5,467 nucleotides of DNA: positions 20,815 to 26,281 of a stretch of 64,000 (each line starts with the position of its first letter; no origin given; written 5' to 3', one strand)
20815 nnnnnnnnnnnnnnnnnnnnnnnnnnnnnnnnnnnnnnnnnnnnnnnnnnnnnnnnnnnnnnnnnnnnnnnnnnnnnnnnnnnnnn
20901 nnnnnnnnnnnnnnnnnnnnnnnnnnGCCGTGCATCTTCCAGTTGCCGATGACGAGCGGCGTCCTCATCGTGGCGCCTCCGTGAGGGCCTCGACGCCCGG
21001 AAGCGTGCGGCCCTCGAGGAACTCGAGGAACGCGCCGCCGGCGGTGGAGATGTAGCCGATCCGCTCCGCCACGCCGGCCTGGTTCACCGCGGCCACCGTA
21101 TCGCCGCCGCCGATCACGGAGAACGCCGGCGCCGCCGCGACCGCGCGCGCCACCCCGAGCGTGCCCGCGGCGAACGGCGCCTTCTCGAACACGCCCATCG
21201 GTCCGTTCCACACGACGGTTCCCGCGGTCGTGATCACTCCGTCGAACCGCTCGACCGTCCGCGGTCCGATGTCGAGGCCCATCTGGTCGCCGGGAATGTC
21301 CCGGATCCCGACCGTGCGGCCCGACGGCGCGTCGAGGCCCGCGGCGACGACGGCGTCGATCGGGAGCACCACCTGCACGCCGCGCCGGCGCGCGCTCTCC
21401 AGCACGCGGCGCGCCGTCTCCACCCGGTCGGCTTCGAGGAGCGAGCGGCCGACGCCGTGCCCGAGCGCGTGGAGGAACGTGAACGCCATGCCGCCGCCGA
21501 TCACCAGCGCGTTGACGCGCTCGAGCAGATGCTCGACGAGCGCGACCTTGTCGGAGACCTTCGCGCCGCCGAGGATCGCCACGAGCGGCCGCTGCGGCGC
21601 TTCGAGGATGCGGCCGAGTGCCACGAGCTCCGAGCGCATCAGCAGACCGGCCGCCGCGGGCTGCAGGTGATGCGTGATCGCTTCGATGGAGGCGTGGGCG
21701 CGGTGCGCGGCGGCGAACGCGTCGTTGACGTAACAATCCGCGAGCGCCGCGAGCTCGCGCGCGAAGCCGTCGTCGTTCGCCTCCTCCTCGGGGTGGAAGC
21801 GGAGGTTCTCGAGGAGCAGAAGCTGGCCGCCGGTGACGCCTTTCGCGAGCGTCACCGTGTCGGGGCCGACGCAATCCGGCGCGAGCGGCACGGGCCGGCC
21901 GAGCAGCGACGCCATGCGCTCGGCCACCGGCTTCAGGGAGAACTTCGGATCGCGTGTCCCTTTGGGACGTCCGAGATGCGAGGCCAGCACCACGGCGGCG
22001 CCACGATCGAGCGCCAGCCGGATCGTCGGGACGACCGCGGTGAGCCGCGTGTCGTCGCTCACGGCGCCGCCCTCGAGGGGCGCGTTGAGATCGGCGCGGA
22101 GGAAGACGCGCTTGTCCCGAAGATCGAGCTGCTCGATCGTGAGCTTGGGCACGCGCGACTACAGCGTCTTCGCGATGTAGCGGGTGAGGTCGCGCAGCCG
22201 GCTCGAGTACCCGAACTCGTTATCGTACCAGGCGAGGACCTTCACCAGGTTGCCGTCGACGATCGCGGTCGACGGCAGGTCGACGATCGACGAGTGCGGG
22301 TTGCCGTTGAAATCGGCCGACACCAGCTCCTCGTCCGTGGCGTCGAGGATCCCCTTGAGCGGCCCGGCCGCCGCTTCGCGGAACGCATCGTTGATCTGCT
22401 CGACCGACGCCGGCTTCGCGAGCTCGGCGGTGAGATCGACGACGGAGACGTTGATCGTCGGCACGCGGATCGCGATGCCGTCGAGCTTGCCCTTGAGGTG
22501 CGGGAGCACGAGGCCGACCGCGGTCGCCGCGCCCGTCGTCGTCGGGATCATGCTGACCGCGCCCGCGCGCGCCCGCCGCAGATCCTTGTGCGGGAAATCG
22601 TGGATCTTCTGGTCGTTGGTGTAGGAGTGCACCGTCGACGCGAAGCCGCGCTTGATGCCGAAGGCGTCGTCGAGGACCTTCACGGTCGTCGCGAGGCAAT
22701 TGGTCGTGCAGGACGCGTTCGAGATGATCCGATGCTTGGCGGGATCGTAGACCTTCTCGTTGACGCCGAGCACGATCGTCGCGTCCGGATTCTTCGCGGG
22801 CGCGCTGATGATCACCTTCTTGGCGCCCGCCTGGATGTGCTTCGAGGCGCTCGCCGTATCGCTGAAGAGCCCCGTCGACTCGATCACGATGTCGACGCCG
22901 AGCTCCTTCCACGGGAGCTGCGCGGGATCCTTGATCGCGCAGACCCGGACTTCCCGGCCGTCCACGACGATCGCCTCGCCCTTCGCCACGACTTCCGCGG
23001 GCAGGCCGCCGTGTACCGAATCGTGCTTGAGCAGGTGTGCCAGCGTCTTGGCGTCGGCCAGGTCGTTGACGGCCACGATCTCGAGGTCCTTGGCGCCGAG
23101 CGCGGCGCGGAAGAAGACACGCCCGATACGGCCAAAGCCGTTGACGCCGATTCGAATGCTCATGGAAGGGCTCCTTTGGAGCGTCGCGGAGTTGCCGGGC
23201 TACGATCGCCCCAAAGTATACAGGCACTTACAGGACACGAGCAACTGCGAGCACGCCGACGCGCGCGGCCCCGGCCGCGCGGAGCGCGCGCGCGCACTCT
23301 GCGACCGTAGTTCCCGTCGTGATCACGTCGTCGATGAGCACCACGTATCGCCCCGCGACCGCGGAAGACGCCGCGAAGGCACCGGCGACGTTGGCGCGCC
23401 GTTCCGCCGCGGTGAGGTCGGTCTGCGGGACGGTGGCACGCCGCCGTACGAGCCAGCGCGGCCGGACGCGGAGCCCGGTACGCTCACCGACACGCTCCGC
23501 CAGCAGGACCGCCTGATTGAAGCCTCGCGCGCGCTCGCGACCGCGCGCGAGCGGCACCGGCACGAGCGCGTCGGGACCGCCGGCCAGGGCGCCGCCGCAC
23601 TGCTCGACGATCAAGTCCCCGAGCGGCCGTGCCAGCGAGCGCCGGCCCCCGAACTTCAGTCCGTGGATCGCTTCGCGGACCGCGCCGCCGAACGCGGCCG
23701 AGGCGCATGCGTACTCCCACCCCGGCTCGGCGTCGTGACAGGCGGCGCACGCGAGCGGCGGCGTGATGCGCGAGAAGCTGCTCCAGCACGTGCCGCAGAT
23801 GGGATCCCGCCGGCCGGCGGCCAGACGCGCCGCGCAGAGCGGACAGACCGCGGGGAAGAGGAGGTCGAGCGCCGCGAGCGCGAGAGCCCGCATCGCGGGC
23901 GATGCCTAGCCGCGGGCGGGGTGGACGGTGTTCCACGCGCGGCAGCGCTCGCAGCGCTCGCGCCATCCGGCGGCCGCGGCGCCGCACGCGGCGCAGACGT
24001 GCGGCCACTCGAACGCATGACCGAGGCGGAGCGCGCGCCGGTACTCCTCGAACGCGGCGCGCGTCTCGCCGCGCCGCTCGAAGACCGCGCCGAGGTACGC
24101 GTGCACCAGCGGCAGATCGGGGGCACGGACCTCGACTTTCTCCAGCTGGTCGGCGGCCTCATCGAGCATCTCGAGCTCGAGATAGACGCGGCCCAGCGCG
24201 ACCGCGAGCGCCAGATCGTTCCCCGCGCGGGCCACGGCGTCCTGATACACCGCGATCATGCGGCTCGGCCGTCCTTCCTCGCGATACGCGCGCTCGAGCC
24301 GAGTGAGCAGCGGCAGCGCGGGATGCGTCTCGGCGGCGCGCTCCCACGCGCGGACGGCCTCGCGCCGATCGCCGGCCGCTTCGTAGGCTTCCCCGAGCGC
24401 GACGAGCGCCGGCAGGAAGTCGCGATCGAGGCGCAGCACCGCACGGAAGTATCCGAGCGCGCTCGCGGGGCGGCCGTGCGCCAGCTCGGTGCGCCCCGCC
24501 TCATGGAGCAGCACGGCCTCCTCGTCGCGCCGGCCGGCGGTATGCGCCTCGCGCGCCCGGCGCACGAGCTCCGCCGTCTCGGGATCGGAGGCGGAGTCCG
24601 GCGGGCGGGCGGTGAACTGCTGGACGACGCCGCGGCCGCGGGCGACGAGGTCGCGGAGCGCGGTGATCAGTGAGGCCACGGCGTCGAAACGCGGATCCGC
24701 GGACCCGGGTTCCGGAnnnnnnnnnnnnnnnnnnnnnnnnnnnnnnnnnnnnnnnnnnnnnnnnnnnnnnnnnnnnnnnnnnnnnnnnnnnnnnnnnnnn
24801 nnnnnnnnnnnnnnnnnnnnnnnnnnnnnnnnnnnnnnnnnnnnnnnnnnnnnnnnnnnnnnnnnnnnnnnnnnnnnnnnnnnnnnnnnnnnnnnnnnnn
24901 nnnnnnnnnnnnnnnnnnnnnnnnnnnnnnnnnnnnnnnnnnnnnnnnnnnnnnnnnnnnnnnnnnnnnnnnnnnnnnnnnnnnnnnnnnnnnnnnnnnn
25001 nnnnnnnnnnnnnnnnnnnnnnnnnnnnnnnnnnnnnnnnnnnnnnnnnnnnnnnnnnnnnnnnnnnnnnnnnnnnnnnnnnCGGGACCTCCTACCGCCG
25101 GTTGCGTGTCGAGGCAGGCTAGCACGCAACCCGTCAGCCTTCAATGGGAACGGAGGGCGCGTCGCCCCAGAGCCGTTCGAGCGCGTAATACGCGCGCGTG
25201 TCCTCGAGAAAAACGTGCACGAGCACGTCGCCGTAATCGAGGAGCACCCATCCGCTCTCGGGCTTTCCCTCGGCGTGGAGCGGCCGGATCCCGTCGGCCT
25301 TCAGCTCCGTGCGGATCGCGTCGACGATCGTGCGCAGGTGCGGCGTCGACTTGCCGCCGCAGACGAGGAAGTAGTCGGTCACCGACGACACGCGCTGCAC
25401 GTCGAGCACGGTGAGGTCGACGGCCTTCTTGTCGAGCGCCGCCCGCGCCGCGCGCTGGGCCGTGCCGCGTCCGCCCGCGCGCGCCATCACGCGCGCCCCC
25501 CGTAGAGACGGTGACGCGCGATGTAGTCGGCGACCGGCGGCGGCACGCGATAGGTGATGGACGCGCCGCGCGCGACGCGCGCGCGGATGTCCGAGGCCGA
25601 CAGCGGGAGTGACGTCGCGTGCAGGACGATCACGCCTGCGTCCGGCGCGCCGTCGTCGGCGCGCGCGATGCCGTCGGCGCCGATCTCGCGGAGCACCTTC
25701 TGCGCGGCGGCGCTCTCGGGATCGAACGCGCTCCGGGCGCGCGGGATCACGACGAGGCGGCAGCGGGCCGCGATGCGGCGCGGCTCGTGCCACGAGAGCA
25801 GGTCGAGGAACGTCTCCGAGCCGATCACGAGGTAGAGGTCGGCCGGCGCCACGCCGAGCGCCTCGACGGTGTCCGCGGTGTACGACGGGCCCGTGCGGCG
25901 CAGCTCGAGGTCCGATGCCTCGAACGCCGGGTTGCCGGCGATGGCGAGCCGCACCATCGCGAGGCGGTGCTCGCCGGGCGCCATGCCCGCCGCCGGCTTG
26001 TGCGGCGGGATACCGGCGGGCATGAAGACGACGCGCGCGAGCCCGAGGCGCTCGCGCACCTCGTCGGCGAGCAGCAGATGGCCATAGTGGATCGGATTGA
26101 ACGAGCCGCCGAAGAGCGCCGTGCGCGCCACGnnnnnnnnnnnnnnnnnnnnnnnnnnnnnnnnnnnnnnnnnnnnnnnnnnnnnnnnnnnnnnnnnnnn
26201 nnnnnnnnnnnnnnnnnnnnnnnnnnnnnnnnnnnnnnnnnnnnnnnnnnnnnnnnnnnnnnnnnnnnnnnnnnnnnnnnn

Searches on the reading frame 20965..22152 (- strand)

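Call 52: search_protein_families(library=pfam, proteins=[window:20965-22152:-], max_evalue=0.00001)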
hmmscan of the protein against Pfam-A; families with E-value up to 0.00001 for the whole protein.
window:20965-22152:- (395 aa): 1 family
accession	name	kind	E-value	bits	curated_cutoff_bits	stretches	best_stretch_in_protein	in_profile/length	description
PF00162.24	PGK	-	3.2e-147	490.9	27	1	6-382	1-379/379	Phosphoglycerate kinase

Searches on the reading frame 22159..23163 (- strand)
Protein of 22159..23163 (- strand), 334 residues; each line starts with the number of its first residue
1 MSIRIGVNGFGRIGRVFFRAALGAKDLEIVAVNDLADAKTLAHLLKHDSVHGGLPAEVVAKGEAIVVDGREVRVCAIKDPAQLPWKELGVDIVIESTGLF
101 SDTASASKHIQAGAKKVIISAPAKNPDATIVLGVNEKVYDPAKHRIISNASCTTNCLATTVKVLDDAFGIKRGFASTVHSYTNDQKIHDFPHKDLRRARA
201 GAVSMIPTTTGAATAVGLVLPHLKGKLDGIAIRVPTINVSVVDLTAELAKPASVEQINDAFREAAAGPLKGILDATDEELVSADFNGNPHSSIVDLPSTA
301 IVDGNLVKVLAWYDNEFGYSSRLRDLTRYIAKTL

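Call 52: search_protein_families(library=pfam, proteins=[window:22159-23163:-], max_evalue=0.00001)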
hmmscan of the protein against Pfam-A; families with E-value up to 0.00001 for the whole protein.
window:22159-23163:- (334 aa): 2 families
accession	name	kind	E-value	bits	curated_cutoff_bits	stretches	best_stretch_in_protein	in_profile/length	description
PF02800.25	Gp_dh_C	-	1.2e-64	217.1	24.4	1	157-313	1-158/158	Glyceraldehyde 3-phosphate dehydrogenase, C-terminal domain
PF00044.30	Gp_dh_N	-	2.2e-39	134.2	31.7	1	3-102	1-100/101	Glyceraldehyde 3-phosphate dehydrogenase, NAD binding domain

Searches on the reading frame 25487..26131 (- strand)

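Call 52: search_protein_families(library=pfam, proteins=[window:25487-26131:-], max_evalue=0.00001)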
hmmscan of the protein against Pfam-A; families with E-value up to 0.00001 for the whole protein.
window:25487-26131:- (214 aa): 1 family
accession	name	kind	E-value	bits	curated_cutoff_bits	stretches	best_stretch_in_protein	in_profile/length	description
PF01467.32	CTP_transf_like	-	5.4e-24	85.3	21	1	6-185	1-133/133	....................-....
